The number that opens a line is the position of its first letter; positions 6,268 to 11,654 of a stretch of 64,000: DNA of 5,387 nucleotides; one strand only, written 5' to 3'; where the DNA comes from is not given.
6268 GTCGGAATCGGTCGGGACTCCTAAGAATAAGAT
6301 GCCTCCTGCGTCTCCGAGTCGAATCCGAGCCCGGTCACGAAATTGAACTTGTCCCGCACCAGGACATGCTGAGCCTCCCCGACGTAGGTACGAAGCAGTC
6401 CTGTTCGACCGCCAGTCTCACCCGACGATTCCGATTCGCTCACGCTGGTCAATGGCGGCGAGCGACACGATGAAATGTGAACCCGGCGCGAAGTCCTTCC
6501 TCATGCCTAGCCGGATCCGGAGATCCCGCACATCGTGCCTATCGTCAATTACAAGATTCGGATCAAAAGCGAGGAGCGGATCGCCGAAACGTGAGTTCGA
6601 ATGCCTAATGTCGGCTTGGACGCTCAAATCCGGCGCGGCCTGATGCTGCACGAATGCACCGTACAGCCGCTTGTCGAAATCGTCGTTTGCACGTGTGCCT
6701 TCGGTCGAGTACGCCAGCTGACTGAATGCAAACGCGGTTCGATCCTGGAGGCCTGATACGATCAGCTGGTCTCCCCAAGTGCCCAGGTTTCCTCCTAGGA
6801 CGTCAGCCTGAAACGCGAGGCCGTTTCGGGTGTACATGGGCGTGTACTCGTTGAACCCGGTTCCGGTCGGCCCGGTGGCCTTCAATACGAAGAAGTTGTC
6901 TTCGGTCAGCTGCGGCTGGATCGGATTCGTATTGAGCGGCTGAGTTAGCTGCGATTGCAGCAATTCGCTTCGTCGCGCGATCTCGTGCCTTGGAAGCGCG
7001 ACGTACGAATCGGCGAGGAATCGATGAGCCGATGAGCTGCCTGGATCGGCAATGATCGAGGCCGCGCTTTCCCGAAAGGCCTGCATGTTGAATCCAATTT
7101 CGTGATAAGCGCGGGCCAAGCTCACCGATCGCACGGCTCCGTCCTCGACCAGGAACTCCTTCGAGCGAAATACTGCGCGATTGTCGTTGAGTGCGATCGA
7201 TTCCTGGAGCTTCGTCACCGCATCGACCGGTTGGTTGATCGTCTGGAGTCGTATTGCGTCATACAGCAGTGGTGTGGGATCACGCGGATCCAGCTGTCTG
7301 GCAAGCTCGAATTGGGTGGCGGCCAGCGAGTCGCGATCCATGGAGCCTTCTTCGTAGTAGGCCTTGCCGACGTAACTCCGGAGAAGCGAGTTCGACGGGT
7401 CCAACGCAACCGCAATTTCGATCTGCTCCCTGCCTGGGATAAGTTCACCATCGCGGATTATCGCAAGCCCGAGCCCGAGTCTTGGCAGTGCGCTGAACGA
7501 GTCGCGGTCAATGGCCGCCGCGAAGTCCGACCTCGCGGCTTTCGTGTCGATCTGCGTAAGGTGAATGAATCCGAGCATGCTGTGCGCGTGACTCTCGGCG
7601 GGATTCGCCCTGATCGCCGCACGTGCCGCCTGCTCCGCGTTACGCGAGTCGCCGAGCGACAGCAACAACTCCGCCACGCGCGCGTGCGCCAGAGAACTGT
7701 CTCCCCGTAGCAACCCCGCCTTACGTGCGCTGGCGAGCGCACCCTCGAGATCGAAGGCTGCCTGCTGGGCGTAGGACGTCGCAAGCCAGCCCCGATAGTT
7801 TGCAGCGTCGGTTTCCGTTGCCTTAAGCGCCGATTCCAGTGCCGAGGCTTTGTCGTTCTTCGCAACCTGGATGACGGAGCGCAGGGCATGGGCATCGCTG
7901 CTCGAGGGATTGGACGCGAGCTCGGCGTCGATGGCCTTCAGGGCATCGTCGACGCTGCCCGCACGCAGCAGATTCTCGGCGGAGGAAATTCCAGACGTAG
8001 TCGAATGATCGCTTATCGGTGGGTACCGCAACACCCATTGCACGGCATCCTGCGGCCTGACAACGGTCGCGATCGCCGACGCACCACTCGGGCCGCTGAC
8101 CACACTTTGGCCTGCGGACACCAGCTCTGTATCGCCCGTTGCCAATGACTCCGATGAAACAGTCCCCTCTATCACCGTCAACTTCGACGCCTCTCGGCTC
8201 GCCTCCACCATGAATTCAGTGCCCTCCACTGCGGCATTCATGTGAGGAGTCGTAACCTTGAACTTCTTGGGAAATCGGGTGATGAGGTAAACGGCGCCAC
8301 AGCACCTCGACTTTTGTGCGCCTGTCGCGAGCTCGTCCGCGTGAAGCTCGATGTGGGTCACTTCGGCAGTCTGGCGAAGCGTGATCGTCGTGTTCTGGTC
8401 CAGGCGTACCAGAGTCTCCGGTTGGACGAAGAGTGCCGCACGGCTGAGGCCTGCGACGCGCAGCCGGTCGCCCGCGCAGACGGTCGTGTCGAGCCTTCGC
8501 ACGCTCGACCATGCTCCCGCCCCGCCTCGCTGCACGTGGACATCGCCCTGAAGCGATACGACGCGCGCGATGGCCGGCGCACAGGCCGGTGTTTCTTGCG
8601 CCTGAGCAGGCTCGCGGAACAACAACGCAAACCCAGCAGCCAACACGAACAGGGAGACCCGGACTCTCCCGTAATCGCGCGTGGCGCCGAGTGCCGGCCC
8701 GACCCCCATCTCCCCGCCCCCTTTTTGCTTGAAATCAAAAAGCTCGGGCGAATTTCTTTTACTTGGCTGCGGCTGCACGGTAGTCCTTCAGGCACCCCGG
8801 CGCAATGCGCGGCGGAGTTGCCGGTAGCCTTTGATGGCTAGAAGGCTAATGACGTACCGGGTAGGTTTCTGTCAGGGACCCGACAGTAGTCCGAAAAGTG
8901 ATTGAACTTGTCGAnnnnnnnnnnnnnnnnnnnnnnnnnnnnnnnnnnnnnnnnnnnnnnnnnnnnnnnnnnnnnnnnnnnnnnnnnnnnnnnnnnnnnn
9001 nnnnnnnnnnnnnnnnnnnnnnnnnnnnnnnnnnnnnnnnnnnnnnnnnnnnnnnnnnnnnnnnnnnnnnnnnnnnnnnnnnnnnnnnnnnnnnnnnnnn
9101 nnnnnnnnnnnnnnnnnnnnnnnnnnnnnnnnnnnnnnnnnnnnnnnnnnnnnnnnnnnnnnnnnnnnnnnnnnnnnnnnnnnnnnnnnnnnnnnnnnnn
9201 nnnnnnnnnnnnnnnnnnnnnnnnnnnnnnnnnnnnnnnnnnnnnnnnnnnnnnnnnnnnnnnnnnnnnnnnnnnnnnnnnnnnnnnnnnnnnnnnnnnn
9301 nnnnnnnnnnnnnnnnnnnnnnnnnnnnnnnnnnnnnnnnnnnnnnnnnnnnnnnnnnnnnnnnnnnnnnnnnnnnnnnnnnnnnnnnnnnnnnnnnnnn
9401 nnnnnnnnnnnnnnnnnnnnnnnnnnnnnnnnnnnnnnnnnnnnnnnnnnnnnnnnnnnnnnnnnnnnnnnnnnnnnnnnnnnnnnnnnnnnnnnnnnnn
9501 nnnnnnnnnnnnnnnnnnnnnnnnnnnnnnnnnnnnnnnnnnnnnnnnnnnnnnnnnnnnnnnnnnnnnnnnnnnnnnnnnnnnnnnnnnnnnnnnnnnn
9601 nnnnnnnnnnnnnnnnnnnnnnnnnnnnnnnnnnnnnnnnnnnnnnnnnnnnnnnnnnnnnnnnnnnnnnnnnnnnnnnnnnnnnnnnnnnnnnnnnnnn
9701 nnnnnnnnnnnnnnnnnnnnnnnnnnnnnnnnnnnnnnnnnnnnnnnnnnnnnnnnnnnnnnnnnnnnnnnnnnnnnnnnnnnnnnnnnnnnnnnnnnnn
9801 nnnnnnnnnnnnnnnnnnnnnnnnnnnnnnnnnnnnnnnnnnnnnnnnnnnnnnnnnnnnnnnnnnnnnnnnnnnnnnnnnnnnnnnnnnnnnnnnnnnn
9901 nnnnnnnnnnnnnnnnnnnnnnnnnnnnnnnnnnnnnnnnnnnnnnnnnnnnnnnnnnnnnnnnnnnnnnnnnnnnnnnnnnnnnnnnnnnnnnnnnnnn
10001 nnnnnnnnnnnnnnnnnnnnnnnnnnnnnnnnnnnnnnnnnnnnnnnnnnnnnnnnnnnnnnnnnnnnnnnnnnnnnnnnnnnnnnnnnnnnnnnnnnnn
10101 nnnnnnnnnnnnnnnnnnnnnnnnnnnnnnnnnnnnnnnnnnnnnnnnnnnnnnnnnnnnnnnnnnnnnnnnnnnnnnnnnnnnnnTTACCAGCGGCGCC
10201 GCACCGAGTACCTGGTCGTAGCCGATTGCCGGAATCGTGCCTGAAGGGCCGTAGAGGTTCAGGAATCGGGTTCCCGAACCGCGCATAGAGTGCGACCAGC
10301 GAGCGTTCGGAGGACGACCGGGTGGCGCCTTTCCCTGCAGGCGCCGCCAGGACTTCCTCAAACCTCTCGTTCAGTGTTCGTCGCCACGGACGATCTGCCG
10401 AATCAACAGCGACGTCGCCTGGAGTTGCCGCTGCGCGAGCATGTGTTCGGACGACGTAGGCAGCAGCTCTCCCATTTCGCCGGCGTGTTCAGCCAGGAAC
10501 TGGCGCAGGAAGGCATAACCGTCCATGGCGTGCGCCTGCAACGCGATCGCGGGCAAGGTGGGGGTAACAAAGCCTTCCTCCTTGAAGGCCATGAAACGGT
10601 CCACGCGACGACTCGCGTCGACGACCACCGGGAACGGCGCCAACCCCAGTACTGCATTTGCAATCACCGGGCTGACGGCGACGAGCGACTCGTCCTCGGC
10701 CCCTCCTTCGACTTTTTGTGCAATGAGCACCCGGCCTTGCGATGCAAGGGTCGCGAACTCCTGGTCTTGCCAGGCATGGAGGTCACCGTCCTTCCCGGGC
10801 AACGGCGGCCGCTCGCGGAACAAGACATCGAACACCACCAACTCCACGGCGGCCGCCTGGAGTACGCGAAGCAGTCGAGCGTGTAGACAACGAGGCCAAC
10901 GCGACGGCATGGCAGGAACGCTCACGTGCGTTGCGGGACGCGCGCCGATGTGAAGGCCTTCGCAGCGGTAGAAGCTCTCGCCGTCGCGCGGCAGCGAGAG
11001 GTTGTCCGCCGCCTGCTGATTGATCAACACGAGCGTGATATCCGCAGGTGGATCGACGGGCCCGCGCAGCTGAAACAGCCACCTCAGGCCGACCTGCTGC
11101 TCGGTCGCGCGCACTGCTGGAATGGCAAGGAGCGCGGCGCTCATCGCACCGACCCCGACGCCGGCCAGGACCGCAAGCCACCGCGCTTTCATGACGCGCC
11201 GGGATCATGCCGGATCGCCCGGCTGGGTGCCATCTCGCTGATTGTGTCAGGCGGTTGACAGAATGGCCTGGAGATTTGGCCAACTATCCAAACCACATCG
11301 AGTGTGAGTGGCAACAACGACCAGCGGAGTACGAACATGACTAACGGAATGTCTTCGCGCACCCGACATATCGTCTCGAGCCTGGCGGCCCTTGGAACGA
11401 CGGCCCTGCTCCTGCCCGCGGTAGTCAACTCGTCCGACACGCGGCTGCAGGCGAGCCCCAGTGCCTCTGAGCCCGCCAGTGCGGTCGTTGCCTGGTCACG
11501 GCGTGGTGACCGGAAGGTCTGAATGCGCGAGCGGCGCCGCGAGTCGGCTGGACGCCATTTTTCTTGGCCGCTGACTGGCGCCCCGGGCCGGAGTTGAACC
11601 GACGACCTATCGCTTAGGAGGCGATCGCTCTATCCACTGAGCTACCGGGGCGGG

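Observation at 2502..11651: AT-richer four-gene islet at the 3' end of tRNA-Arg(CCT): CHASE2-cyclase, FecR-TPR-barrel protein, Cys-tail secreted protein and Tat-exported subtilase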

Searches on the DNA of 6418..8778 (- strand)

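Call 35: search_dna_similar(query=L014:2000-10800:+, collection=plasmids, mode=near, max_rows=12)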
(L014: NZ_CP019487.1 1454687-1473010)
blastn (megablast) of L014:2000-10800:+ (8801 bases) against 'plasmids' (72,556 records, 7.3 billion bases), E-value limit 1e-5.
Records with a match: 110; places in all: 149; records where one place covers at least 80% of the query: 66.
Best place of each record, by identity: >=99% 4; 95-99% 44; 90-95% 16; 80-90% 15; 60-80% 31.
By first word of the organism name: Sinorhizobium 79; Rhizobium 14; Ensifer 9; Shinella 3; Neorhizobium 2; Pararhizobium 1; Paracoccus 1; Chelatococcus 1.
By predicted mobility (MOB-suite, as given by PLSDB): mobilizable 58; non-mobilizable 37; conjugative 15.
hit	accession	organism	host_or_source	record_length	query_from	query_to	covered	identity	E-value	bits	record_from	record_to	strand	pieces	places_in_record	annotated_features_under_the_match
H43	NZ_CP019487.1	Sinorhizobium meliloti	alfalfa,single cell,nitrogen fixing ...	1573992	1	8801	100%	100.0%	0e+0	16253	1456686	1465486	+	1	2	none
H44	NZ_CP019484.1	Sinorhizobium meliloti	alfalfa,whole organism,alfalfa nodule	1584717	1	8754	99%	100.0%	0e+0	16169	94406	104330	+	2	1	none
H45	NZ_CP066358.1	Sinorhizobium meliloti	Medicago lupulina L.,nodules of ...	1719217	1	8754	99%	99.6%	0e+0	15992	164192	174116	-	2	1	none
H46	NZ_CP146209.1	Sinorhizobium meliloti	-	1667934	1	8754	99%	98.9%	0e+0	15620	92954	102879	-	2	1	none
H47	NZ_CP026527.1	Sinorhizobium meliloti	Medicago sativa L. subsp. ambigua,Cell ...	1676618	1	8754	99%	98.6%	0e+0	15497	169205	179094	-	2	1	none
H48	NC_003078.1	Sinorhizobium meliloti 1021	-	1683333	1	8801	100%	98.2%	0e+0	15326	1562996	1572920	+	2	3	none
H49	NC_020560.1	Sinorhizobium meliloti 2011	-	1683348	1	8801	100%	98.2%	0e+0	15326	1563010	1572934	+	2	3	none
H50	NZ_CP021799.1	Sinorhizobium meliloti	Medicago sativa,Single Cell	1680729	1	8801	100%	98.2%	0e+0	15326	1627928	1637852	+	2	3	none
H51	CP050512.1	Sinorhizobium meliloti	Medicago sativa,cell culture,root nodule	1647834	1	8754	99%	98.4%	0e+0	15369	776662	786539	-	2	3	TonB-dependent receptor | adenylate/guanylate cyclase domain-containing protein | 4-hydroxythreonine-4-phosphate dehydrogenase PdxA | tripartite tricarboxylate transporter substrate binding protein | GntR family transcriptional regulator | and 2 other names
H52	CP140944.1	Sinorhizobium meliloti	Medicago lupulina,whole organism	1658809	1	8754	99%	98.4%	0e+0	15367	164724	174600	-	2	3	FecR domain-containing protein | cyaK: adenylate cyclase CyaK | 4-hydroxythreonine-4-phosphate dehydrogenase PdxA | tripartite tricarboxylate transporter substrate binding protein | GntR family transcriptional regulator | and 2 other names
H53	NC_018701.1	Sinorhizobium meliloti Rm41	-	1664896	1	8754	99%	98.3%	0e+0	15363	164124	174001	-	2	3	none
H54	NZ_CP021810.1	Sinorhizobium meliloti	Medicago sativa,Single Cell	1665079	1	8754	99%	98.3%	0e+0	15363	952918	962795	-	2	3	none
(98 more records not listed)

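Call 36: get_annotated_region(hit=H52, flank=3000)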
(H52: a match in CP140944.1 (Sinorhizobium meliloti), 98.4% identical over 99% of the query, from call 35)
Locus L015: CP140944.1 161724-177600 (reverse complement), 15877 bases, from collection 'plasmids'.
description: Sinorhizobium meliloti strain ml66 plasmid pMl9, complete sequence
organism: Sinorhizobium meliloti (NCBI taxid 382)
taxonomy: Bacteria; Pseudomonadota; Alphaproteobacteria; Hyphomicrobiales; Rhizobiaceae; Sinorhizobium; Sinorhizobium meliloti
host: -; source: Medicago lupulina,whole organism; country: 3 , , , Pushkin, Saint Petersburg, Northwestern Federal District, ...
typing (MOB-suite, as given by PLSDB): mobilizable; relaxase MOBQ
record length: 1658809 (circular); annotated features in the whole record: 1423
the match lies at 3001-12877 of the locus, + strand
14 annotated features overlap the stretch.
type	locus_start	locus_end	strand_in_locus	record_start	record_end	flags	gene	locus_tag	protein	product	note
CDS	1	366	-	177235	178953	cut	-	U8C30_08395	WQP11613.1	dihydroxyacetone kinase family protein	-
CDS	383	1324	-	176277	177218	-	-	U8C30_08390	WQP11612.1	sugar phosphate isomerase/epimerase family protein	-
CDS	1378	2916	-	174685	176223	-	-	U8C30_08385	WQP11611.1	tripartite tricarboxylate transporter permease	-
CDS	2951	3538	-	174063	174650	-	-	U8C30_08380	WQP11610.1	tripartite tricarboxylate transporter TctB family protein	-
CDS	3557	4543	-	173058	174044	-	-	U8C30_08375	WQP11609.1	tripartite tricarboxylate transporter substrate binding protein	-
CDS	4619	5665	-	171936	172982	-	-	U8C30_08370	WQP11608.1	4-hydroxythreonine-4-phosphate dehydrogenase PdxA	-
CDS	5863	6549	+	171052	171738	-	-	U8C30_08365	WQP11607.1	GntR family transcriptional regulator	-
CDS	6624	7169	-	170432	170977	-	-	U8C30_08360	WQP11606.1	DUF5706 domain-containing protein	-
CDS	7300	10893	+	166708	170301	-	-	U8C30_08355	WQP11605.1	FecR domain-containing protein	-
CDS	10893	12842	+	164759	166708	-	cyaK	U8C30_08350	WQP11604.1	adenylate cyclase CyaK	-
CDS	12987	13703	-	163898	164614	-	-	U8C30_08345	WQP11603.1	ABC transporter ATP-binding protein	-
CDS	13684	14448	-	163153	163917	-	-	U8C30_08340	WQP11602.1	ABC transporter ATP-binding protein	-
CDS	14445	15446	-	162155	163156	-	-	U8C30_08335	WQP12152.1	branched-chain amino acid ABC transporter permease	-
CDS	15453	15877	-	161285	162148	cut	-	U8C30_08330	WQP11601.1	branched-chain amino acid ABC transporter permease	-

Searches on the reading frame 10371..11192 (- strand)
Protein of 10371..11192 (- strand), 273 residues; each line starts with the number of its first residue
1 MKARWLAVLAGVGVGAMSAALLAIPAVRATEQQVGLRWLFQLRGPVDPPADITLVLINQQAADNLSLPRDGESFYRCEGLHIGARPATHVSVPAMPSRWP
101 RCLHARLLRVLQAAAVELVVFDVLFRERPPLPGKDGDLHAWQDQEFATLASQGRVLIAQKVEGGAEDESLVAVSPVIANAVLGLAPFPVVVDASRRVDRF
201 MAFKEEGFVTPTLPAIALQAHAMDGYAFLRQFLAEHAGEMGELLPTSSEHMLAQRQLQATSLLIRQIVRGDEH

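Call 6: search_protein_families(library=pfam, proteins=[window:10371-11192:-], max_evalue=0.01)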
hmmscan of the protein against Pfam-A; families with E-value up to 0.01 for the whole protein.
window:10371-11192:- (273 aa): 1 family
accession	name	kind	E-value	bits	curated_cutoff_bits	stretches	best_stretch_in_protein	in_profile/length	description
PF05226.16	CHASE2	-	5.3e-10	39.7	26.3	1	37-222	23-138/257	CHASE2 domain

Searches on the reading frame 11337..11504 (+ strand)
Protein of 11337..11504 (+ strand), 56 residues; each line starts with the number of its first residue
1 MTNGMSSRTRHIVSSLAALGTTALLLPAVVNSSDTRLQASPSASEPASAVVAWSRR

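Call 94: search_protein_families(library=pfam, proteins=[window:11337-11504:+], max_evalue=0.1)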
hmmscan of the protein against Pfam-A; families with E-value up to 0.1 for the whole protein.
window:11337-11504:+ (56 aa): 0 families
